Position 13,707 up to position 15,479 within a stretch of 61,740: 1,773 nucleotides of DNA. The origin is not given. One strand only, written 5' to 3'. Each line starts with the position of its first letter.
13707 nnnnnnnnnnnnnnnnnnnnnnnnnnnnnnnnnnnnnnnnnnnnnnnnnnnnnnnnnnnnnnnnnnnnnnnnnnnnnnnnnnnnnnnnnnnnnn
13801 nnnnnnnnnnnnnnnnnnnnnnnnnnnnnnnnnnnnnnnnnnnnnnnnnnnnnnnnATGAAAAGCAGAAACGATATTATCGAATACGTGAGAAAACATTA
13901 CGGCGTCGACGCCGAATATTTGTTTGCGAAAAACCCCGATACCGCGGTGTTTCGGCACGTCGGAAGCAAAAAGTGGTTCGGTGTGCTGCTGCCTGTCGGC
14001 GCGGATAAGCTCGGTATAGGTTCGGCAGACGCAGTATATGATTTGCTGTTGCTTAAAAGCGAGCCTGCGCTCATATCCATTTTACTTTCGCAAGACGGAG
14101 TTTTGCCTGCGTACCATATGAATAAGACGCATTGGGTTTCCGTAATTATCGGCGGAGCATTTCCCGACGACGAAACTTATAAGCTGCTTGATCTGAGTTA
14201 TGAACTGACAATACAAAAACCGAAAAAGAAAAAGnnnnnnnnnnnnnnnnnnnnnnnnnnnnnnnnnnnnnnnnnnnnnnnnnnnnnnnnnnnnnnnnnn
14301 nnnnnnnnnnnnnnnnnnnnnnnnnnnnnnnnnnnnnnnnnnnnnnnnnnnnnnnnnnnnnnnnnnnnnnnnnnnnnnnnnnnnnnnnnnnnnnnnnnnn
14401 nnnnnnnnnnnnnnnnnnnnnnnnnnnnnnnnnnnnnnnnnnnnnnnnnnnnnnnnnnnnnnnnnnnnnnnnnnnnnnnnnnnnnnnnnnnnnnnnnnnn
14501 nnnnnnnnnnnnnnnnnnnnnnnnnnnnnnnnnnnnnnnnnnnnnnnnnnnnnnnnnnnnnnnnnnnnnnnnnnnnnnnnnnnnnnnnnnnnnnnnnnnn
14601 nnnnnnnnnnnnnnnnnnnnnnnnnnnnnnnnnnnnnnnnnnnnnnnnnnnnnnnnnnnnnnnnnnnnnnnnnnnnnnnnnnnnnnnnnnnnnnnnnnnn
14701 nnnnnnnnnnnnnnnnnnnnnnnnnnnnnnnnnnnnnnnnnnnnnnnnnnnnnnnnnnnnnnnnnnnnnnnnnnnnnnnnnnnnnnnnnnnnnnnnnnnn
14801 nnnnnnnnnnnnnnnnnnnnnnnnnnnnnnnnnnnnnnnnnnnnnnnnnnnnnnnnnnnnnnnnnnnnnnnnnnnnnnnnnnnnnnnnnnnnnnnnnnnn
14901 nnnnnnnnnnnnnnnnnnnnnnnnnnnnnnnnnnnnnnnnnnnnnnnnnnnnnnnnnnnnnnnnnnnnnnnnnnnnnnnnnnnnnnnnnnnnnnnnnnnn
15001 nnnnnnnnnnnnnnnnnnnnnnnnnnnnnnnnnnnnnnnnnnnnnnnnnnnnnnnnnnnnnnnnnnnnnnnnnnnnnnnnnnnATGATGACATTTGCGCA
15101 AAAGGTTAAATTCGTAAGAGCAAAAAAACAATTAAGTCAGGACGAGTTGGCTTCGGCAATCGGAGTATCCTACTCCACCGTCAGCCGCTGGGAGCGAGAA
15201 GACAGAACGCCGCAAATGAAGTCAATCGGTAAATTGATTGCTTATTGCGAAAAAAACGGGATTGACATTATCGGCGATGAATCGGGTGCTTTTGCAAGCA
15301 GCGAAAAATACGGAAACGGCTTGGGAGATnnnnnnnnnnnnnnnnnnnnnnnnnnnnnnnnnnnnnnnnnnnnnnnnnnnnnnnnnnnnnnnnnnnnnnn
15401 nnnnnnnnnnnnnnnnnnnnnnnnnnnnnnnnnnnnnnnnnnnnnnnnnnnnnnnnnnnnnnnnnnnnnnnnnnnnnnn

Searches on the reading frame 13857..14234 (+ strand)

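Call 9: search_protein_families(library=pfam, proteins=[window:13857-14234:+], max_evalue=0.01)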
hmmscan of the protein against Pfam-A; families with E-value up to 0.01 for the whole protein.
window:13857-14234:+ (126 aa): 1 family
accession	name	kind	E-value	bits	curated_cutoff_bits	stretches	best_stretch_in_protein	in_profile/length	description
PF04237.18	YjbR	-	4.7e-17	62.9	30.1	1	15-117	4-88/88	YjbR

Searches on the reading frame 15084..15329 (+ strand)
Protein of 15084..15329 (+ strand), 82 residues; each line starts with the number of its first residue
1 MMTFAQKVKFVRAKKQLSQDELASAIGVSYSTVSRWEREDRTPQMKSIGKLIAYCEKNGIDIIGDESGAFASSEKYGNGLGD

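Call 9: search_protein_families(library=pfam, proteins=[window:15084-15329:+], max_evalue=0.01)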
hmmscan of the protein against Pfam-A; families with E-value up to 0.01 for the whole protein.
window:15084-15329:+ (82 aa): 14 families
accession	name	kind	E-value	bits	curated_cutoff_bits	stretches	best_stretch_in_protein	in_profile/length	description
PF01381.28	HTH_3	-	6.2e-11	42.6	23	1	10-55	3-48/55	Helix-turn-helix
PF13560.12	HTH_31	-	1.1e-05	26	27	1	8-52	6-51/64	Helix-turn-helix domain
PF12844.13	HTH_19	-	1.2e-05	25.6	30.2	1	6-61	2-54/64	Helix-turn-helix domain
PF13384.12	HTH_23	-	7e-05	23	24.6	1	5-36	5-37/50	Homeodomain-like domain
PF13518.12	HTH_28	-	0.00015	22.2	25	1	8-38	3-34/52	Helix-turn-helix domain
PF22495.2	HTH_92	-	0.00034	20.3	27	1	11-44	3-36/45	RsaL-like HTH domain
PF07022.19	Phage_CI_repr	-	0.00037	21.2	22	1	17-45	13-40/65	Bacteriophage CI repressor helix-turn-helix domain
PF13443.12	HTH_26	-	0.00041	21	22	1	11-46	5-41/63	Cro/C1-type HTH DNA-binding domain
PF13545.12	HTH_Crp_2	-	0.002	18.5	27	1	16-35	22-41/70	Crp-like helix-turn-helix domain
PF05269.17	Phage_CII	-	0.0047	17.6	21.3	1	17-45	24-51/91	Bacteriophage CII protein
PF08822.17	DUF1804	-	0.0057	17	29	1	14-41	17-44/164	Protein of unknown function (DUF1804)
PF15731.11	MqsA_antitoxin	-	0.0061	17.1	30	0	5-52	71-117/131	Antitoxin component of bacterial toxin-antitoxin system, MqsA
PF14549.12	P22_Cro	-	0.0061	16.7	30.2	1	19-44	12-35/60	DNA-binding transcriptional regulator Cro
PF08279.18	HTH_11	-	0.0068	16.7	25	0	7-35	5-34/55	HTH domain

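Call 86: search_protein_families(library=padloc, proteins=[window:15084-15329:+], max_evalue=0.001)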
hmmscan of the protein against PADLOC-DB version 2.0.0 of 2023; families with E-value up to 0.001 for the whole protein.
window:15084-15329:+ (82 aa): 18 families
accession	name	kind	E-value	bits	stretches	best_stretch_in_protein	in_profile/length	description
PDLC02926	HTH_VI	-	9.7e-09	33.4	1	5-51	3-49/92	-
PDLC03951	RmrA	-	8.5e-08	29.6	1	6-52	11-57/400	-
PDLC03954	RmrA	-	9.9e-08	29.3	1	5-53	12-60/380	-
PDLC03952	RmrA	-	1.5e-07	28.6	1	6-53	25-72/395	-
PDLC03949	RmrA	-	7.4e-07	26.4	1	5-52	4-51/363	-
PDLC03956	RmrA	-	2.9e-06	24.6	1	10-52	16-58/399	-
PDLC03669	Control_protein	-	6.3e-06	24.4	1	8-65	14-71/96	control protein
PDLC03665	Control_protein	-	1.3e-05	23.4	1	2-50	7-56/77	control protein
PDLC03947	RmrA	-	2e-05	21.6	1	4-53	12-61/383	-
PDLC03946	RmrA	-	2.8e-05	21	1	5-52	4-51/357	-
PDLC03948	RmrA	-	3.2e-05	21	1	9-52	14-57/397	-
PDLC04133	mad1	-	4.4e-05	21.7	1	16-40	5-29/60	mads_1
PDLC03944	RmrA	-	0.0001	19.5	1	6-53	9-56/384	-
PDLC04142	capH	-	0.00011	21.3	1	1-51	4-54/103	capH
PDLC03945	RmrA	-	0.00026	18.3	1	4-52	3-51/394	-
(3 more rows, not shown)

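Call 87: search_protein_families(library=phrogs, proteins=[window:15084-15329:+], max_evalue=0.001)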
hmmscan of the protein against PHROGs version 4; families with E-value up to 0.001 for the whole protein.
window:15084-15329:+ (82 aa): 28 families (the best 25 are shown)
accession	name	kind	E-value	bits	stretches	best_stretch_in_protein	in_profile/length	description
phrog_2104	-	unknown function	3.8e-13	50.5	1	5-63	41-98/103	-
phrog_8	-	transcription regulation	1e-12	49.2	1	1-52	74-125/346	transcriptional regulator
phrog_3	-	transcription regulation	1.8e-10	42.2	1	1-66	86-149/430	transcriptional repressor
phrog_4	-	transcription regulation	5.5e-10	39.8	1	1-54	134-183/400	transcriptional repressor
phrog_2967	-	transcription regulation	8.2e-10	39.6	1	2-67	9-74/225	transcriptional regulator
phrog_1373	-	transcription regulation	2e-09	38.7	1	4-58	64-118/166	transcriptional regulator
phrog_4779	-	transcription regulation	6.4e-09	37.2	1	2-56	1-57/98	transcriptional regulator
phrog_2328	-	transcription regulation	1.3e-07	32.4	1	3-50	15-61/128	transcriptional repressor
phrog_5823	-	transcription regulation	1.3e-07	32.2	1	2-75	5-79/404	transcriptional regulator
phrog_7241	-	transcription regulation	6.7e-07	30.4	1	6-51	64-109/122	transcriptional regulator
phrog_7950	-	transcription regulation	9.9e-07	29.7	1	2-44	6-51/68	transcriptional repressor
phrog_3642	-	DNA, RNA and nucleotide metabolism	1.1e-06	29.5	1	11-62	15-67/79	HTH DNA binding protein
phrog_2439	-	transcription regulation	1.4e-06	28.4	1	8-53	12-57/367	transcriptional regulator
phrog_147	-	transcription regulation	4e-06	28.1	1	1-52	2-54/100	transcriptional regulator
phrog_4836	-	transcription regulation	9.9e-06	26.2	1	5-62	77-131/194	CII-like regulator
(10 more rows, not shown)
